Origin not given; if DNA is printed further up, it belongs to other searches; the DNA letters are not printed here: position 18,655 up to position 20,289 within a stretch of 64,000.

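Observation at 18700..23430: GC-rich mosaic block: GH1 beta-glucosidase, actinobacterial-type Rpf-like transglycosylase and hypothetical genes between housekeeping genes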

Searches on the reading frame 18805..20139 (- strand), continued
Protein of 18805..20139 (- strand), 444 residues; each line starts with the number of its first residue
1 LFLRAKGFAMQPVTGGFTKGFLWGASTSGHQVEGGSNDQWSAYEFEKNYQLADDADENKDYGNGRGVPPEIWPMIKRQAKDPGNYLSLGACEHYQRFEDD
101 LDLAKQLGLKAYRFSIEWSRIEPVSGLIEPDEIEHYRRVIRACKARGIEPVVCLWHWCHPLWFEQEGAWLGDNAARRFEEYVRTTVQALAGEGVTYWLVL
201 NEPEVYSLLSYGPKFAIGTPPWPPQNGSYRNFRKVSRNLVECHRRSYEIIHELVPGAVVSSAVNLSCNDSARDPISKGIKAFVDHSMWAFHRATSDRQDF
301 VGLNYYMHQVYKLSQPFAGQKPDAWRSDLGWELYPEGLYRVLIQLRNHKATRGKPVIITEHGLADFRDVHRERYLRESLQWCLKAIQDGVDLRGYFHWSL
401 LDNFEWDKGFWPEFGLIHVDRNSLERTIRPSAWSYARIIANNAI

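Call 36: search_solved_structures(query=window:18805-20139:-, max_evalue=1e-30, show_alignments=1)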
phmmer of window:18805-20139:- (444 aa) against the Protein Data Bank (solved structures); distinct sequences matched with E-value up to 1e-30: 163 (the best 60 are shown).
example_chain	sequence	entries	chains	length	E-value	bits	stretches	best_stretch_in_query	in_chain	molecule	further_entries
8in1_A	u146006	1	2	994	1e-73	252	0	63-251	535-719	Beta-Glucosidase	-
6z1h_A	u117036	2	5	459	8.6e-66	225.9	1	297-443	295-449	ANCESTRAL RECONSTRUCTED GLYCOSIDASE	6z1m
1vff_A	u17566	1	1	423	2.3e-62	214.6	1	85-440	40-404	beta-glucosidase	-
4hz6_A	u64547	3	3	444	3.1e-60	207.5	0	17-212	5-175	Beta-glucosidase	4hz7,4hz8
3cmj_A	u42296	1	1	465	3.4e-60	207.4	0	88-211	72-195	Beta-glucosidase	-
2o9r_A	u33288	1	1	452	2.8e-55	191.2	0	66-243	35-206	Beta-glucosidase B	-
4r27_A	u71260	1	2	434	2.9e-55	191.1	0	89-210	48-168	Glycoside hydrolase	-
2o9p_A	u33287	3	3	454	2.9e-55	191.1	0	67-243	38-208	Beta-glucosidase B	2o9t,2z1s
1od0_A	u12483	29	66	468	6.3e-55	190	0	89-261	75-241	BETA-GLUCOSIDASE A | BETA-GLUCOSIDASE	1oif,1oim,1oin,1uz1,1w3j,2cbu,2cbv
9upt_A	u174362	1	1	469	1.3e-54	189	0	86-273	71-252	Beta-glucosidase A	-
9iqb_A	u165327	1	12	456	1.9e-54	188.5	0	86-273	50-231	Beta-glucosidase A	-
5ogz_A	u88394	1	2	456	1.9e-54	188.5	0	86-273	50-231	Beta-glucosidase A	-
8ivy_A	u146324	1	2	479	3.2e-54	187.7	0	86-273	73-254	Beta-glucosidase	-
2jie_A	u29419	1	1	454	5.5e-54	186.9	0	67-243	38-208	BETA-GLUCOSIDASE B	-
8kap_A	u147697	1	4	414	9e-54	186.2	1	87-432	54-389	SGR_2426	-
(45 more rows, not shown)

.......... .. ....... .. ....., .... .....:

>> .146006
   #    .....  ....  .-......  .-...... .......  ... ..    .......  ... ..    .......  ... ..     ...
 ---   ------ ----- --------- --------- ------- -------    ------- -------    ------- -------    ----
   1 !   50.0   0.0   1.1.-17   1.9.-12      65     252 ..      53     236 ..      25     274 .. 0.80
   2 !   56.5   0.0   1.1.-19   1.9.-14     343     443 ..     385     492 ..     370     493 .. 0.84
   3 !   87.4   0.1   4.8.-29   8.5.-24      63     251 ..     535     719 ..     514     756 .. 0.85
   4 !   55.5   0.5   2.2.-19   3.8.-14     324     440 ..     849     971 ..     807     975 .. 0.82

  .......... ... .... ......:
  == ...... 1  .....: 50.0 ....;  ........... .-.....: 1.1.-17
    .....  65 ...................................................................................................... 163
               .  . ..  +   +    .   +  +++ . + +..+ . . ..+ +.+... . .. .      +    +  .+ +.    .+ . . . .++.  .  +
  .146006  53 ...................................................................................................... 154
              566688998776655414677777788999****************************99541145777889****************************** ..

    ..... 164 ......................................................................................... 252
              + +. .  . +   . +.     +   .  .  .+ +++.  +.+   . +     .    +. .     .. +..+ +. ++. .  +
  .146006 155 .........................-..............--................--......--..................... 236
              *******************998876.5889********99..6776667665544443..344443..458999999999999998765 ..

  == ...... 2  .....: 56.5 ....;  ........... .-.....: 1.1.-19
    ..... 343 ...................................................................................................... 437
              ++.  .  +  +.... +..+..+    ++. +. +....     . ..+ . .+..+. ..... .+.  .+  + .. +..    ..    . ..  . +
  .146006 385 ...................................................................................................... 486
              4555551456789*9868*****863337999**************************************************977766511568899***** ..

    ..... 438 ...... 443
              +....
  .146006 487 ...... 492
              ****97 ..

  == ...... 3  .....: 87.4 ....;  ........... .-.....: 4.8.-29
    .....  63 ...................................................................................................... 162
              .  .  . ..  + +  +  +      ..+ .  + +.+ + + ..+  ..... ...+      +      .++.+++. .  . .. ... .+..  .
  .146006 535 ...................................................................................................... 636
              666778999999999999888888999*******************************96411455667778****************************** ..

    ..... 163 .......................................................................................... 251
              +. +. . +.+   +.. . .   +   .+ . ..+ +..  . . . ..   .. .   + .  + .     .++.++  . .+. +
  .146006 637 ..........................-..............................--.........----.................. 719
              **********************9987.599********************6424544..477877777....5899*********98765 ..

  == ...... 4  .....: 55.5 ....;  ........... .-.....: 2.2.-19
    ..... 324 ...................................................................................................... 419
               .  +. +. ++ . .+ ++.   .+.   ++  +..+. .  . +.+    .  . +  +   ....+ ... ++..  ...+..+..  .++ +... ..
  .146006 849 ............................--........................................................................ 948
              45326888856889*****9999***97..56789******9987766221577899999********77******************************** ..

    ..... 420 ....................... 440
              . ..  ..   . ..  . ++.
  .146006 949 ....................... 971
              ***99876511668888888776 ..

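Call 58: search_dna_similar(query=window:18805-20112:-, collection=plasmids, mode=protein, max_rows=15)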
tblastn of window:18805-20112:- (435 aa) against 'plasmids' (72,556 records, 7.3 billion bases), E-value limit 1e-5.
Records with a match: 941; places in all: 1262; records where one place covers at least 80% of the query: 823.
Best place of each record, by identity: <60% 941.
By first word of the organism name: Enterococcus 259; Pantoea 109; Lactococcus 98; Klebsiella 41; Lacticaseibacillus 37; Bacillus 37; Thermus 34; Lactiplantibacillus 33; Azospirillum 29; Streptomyces 22; and 71 more.
By predicted mobility (MOB-suite, as given by PLSDB): non-mobilizable 507; mobilizable 219; conjugative 215.
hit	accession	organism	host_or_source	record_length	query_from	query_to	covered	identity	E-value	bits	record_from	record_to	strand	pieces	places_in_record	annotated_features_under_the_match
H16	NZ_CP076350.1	Clavibacter michiganensis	Solanum lycopersicum (tomato),plant ...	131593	4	432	99%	33.8%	5e-54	201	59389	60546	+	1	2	family 1 glycosylhydrolase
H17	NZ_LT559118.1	Nonomuraea gerenzanensis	-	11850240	5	435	99%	33.1%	1e-57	211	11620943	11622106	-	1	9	none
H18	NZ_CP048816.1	Caulobacter rhizosphaerae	cell culture,soil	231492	3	435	100%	31.4%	6e-56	206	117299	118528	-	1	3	family 1 glycosylhydrolase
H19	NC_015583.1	Novosphingobium sp. PP1Y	-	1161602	6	435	99%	31.6%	8e-51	191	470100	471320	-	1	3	none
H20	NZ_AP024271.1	Thermus thermophilus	-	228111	12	431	97%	32.2%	3e-37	152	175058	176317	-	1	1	GH1 family beta-glucosidase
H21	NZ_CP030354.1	Novosphingobium sp. P6W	cell culture,podzolic fallow soil ...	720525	5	435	99%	31.3%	8e-56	206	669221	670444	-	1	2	family 1 glycosylhydrolase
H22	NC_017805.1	Deinococcus gobiensis I-0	-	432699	8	432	98%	31.7%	1e-50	191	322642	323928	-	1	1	GH1 family beta-glucosidase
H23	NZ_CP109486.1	Streptomyces sp. NBC_01445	-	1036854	8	423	96%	32.2%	3e-55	205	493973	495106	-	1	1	record has no annotation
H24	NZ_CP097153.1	Deinococcus sp. QL22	-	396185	8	423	96%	32.2%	3e-48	184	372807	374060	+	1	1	GH1 family beta-glucosidase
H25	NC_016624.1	Azospirillum lipoferum 4B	-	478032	5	435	99%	31.0%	1e-46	179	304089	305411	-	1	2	GH1 family beta-glucosidase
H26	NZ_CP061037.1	Sphingomonas aliaeris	whole organism,Pork steak,pork steak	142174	10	429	97%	31.8%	4e-53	198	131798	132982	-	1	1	family 1 glycosylhydrolase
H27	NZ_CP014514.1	Frondihabitans sp. PAMC 28766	Himantormia,single cell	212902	12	430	95%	32.3%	2e-43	203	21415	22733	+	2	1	none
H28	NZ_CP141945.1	Novosphingobium sp. RL4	Rheum palmatum L.,Single ...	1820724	10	435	98%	31.3%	2e-54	202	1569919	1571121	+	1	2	none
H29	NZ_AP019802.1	Thermus thermophilus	-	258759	12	431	97%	31.7%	5e-38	154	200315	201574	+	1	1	GH1 family beta-glucosidase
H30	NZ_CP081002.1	Sphingobium sp. V4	cell culture,soil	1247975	12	435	97%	31.4%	9e-58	212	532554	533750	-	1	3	record has no annotation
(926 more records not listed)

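Call 65: search_protein_families(library=ncbifam, proteins=[window:18805-20112:-], max_evalue=0.001)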
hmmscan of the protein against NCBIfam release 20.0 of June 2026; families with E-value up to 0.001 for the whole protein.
window:18805-20112:- (435 aa): 8 families
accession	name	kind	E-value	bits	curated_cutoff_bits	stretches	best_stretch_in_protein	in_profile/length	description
TIGR03356.1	BGL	equivalog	4.4e-78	263.1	478.5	2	80-265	48-227/427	GH1 family beta-glucosidase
NF041004.1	Beta_gal_BgaS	equivalog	8.2e-54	182.9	475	1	119-435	123-468/479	beta-galactosidase BgaS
NF010036.0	PRK13511.1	subfamily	5.5e-48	163.7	610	2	71-200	39-167/469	6-phospho-beta-galactosidase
TIGR01233.1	lacG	equivalog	2.4e-38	132.2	561.2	2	72-236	39-197/472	6-phospho-beta-galactosidase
NF007356.0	PRK09852.1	subfamily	1.7e-30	106.2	623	2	8-196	4-183/474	6-phospho-beta-glucosidase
NF007158.0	PRK09593.1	subfamily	4e-26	91.7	639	2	7-194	5-183/478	6-phospho-beta-glucosidase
NF007154.0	PRK09589.1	subfamily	3.2e-24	85.5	624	2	7-193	3-176/476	6-phospho-beta-glucosidase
NF011589.0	PRK15014.1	subfamily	1.2e-20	74.2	686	2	9-193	7-178/477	6-phospho-beta-glucosidase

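Call 67: list_cluster_members(proteins=[window:18808-20112:-, window:18808-20139:-, window:22798-23019:+, window:22741-23019:+, window:23001-23231:+, window:23245-23424:+, window:18561-18710:+, window:20254-21522:+, window:20248-21522:+, window:29947-32751:+])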
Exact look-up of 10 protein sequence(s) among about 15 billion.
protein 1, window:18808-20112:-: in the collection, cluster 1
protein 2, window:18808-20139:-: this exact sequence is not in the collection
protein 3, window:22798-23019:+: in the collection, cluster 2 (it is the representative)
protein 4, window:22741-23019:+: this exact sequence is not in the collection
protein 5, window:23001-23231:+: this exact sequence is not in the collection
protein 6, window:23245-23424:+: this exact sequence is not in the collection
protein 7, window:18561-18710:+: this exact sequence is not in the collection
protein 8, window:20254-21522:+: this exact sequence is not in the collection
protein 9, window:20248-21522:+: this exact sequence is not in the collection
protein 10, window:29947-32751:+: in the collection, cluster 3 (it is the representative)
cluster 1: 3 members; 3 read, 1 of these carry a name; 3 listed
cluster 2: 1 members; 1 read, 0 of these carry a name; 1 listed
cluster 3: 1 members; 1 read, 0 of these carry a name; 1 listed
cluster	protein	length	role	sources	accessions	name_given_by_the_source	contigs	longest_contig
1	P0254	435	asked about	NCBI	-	-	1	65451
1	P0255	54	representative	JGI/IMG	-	preprotein translocase SecE subunit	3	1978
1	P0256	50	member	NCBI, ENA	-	-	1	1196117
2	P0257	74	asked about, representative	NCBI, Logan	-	-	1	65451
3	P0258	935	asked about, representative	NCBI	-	-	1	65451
